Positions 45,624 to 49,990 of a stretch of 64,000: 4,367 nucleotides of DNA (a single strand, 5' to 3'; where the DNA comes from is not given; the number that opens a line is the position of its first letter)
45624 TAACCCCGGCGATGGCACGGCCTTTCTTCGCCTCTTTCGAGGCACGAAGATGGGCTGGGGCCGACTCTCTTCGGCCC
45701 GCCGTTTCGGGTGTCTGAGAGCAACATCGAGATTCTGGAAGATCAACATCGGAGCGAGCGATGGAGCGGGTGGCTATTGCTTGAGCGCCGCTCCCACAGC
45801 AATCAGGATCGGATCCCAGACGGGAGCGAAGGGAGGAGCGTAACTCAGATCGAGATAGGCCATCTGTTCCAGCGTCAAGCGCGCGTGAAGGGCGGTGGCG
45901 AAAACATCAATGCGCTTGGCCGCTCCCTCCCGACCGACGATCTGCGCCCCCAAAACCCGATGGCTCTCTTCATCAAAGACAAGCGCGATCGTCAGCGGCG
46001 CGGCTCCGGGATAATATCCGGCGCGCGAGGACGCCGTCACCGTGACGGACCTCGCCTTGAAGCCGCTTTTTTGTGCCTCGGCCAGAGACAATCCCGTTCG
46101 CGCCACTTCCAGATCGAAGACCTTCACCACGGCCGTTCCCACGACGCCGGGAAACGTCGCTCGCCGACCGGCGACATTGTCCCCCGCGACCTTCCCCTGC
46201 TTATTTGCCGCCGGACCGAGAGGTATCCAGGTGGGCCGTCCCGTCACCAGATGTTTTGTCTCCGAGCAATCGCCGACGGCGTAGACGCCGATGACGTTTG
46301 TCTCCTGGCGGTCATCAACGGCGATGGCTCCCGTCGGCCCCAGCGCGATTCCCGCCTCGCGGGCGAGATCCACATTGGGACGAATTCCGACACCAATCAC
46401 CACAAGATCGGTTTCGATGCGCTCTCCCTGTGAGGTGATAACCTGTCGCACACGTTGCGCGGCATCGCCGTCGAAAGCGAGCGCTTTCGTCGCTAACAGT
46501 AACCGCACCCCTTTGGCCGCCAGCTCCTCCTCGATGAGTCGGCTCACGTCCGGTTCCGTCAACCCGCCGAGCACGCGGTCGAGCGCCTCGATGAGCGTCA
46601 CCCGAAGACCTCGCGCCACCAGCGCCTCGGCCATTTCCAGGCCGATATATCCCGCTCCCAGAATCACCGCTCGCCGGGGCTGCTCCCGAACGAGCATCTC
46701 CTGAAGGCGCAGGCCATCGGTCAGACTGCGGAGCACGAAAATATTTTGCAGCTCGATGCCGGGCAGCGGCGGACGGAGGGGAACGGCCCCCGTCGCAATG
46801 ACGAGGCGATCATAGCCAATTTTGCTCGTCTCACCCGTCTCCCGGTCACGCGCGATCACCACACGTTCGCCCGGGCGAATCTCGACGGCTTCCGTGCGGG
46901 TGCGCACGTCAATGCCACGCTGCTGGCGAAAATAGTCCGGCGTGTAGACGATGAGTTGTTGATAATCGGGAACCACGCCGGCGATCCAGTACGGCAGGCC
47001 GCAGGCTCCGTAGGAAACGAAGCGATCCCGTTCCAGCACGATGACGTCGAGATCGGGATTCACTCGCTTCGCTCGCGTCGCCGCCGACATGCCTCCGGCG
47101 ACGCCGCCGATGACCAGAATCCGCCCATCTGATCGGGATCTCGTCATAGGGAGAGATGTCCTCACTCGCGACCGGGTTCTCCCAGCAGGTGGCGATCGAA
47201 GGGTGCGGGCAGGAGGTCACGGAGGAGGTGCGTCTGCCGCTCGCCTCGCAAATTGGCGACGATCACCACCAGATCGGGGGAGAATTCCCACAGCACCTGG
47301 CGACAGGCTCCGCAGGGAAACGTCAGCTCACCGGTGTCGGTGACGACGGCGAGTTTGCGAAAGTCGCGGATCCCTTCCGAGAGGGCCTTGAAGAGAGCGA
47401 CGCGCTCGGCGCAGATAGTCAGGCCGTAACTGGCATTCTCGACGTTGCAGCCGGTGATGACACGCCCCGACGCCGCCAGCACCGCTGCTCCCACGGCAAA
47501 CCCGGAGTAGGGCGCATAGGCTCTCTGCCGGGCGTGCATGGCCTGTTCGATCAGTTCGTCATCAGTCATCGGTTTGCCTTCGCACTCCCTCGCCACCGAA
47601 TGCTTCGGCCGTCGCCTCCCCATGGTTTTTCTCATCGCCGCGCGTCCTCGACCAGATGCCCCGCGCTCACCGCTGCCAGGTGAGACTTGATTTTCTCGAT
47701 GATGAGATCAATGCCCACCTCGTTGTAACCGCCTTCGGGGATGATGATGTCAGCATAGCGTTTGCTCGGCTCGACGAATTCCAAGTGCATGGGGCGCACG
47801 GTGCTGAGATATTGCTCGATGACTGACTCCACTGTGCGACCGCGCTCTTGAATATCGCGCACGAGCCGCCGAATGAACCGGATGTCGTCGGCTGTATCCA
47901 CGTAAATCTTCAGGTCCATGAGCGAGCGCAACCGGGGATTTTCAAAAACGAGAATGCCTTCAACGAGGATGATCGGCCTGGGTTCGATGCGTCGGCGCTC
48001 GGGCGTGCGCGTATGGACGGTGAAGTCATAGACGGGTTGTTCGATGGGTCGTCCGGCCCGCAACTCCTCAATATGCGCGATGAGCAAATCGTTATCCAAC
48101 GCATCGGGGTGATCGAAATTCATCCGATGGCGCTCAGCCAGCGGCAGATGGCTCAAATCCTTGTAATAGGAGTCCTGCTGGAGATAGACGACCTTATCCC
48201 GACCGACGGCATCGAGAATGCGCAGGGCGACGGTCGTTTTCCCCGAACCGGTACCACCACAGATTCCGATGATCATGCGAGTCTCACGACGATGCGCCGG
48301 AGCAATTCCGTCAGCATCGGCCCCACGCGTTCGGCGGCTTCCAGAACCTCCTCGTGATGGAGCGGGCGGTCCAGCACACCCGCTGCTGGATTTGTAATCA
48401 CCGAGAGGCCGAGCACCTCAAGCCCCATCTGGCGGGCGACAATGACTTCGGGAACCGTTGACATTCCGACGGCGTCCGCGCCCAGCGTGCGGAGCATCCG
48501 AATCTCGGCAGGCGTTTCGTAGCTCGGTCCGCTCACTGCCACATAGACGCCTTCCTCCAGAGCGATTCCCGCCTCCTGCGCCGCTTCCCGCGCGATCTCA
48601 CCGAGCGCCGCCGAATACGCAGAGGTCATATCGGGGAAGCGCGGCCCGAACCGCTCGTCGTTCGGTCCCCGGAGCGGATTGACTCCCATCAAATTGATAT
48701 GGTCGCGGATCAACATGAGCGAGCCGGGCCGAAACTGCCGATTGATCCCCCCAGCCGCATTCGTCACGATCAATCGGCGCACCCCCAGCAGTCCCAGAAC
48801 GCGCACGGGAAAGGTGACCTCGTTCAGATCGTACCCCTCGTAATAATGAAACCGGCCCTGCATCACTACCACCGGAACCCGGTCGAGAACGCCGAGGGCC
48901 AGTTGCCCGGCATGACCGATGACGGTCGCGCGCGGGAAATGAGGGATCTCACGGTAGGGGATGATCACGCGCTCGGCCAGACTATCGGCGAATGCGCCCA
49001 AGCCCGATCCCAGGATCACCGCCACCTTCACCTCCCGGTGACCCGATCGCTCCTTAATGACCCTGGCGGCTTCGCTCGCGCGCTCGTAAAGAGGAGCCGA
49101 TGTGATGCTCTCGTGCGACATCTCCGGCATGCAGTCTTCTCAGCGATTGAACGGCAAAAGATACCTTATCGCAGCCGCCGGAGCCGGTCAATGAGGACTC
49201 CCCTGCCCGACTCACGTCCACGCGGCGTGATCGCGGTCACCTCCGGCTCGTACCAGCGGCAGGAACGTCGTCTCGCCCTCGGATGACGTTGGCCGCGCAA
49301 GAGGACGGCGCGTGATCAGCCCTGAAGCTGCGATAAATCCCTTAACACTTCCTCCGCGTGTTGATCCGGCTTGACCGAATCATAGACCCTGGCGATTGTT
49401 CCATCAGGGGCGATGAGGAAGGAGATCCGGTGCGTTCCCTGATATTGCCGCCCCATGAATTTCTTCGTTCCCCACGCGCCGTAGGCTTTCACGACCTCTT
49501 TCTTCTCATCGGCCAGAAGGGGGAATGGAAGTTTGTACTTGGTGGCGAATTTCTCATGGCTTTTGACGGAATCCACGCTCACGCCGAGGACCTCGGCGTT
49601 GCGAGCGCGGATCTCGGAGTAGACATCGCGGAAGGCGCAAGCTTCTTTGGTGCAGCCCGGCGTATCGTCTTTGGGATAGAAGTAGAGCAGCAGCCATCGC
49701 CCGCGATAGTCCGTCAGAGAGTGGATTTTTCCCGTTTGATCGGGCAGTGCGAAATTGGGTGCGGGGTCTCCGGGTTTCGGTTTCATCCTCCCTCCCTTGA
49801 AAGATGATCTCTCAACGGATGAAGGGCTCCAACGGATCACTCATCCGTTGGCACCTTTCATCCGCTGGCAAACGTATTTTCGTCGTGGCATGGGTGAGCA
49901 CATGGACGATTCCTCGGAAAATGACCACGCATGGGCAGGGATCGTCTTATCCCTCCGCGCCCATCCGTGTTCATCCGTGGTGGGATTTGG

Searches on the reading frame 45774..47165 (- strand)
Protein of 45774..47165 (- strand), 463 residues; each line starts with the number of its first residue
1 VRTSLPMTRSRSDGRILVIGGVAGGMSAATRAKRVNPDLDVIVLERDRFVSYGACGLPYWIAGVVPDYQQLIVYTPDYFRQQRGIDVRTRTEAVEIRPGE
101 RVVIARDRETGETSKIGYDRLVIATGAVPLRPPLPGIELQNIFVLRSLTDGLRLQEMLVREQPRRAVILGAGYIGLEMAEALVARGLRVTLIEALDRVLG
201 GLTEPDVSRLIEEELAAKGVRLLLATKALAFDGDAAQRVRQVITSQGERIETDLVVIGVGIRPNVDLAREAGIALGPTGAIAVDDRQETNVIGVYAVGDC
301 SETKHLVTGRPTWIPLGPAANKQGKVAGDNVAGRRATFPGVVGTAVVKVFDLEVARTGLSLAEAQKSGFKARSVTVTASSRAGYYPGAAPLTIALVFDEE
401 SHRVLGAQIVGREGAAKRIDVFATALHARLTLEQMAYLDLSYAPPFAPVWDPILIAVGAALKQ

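Call 35: search_protein_families(library=pfam, proteins=[window:45774-47165:-], max_evalue=0.00001)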
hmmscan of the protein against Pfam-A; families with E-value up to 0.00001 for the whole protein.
window:45774-47165:- (463 aa): 6 families
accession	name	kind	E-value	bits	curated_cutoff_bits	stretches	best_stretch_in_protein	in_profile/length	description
PF07992.20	Pyr_redox_2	-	1.1e-66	225.7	26.1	1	15-323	2-290/291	Pyridine nucleotide-disulphide oxidoreductase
PF00070.33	Pyr_redox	-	2.5e-21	76.4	22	1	165-245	1-80/82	Pyridine nucleotide-disulphide oxidoreductase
PF02852.28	Pyr_redox_dim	-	1.6e-19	70.5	25.3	1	345-448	2-104/110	Pyridine nucleotide-disulphide oxidoreductase, dimerisation domain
PF01266.30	DAO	-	1.2e-09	38.6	27.9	0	166-195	2-31/353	FAD dependent oxidoreductase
PF13738.12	Pyr_redox_3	-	1.6e-08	34.6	30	0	165-298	166-305/305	Pyridine nucleotide-disulphide oxidoreductase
PF13450.12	NAD_binding_8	-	7.2e-08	33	21.9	0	168-203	1-35/68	NAD(P)-binding Rossmann-like domain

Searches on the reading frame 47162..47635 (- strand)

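Call 35: search_protein_families(library=pfam, proteins=[window:47162-47635:-], max_evalue=0.00001)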
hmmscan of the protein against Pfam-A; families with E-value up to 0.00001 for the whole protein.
window:47162-47635:- (157 aa): 2 families
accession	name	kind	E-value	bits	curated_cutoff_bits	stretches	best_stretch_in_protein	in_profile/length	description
PF00383.29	dCMP_cyt_deam_1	-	1.1e-19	70.6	25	1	24-126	3-101/102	Cytidine and deoxycytidylate deaminase zinc-binding region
PF08211.18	dCMP_cyt_deam_2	-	3.4e-10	40.7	25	1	19-88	40-104/130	Cytidine and deoxycytidylate deaminase zinc-binding region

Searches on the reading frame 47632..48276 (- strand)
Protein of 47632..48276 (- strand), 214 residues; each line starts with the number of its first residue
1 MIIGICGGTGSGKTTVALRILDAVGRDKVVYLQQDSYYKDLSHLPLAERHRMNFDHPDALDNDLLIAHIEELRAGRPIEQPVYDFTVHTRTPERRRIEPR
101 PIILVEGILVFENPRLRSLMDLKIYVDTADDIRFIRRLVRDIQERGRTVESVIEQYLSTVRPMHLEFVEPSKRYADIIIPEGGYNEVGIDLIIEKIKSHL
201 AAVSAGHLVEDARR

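Call 35: search_protein_families(library=pfam, proteins=[window:47632-48276:-], max_evalue=0.00001)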
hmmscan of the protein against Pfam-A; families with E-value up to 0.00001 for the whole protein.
window:47632-48276:- (214 aa): 1 family
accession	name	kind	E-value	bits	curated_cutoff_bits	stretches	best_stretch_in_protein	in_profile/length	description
PF00485.24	PRK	-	1.8e-46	158.9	22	1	2-187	1-195/196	Phosphoribulokinase / Uridine kinase family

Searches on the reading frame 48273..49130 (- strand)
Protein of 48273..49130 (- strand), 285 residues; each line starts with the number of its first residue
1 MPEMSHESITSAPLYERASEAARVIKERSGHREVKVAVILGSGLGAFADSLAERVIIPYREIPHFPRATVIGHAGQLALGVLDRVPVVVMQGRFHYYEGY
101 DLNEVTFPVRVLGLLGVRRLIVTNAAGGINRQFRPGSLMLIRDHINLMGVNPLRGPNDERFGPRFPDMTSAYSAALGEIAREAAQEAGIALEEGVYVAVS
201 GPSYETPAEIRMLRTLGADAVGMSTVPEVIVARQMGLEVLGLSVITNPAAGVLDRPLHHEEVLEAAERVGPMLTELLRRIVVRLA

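Call 35: search_protein_families(library=pfam, proteins=[window:48273-49130:-], max_evalue=0.00001)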
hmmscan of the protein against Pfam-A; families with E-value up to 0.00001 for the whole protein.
window:48273-49130:- (285 aa): 1 family
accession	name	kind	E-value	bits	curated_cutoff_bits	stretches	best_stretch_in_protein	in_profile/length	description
PF01048.26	PNP_UDP_1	-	2.9e-58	197.5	25.1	1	35-281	1-232/233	Phosphorylase superfamily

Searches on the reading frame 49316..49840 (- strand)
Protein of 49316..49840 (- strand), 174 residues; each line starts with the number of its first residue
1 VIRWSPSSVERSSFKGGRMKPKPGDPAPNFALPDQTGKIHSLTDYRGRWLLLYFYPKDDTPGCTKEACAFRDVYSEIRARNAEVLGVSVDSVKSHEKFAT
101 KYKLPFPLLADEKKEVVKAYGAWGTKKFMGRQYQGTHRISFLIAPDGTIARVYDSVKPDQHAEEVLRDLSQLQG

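Call 35: search_protein_families(library=pfam, proteins=[window:49316-49840:-], max_evalue=0.00001)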
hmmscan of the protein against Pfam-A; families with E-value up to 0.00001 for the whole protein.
window:49316-49840:- (174 aa): 2 families
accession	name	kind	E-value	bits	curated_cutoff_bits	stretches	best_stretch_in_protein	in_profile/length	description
PF00578.27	AhpC-TSA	-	3.1e-44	150.3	26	1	23-151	1-123/124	AhpC/TSA family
PF08534.16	Redoxin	-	8.2e-22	78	26.6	1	22-162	1-144/148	Redoxin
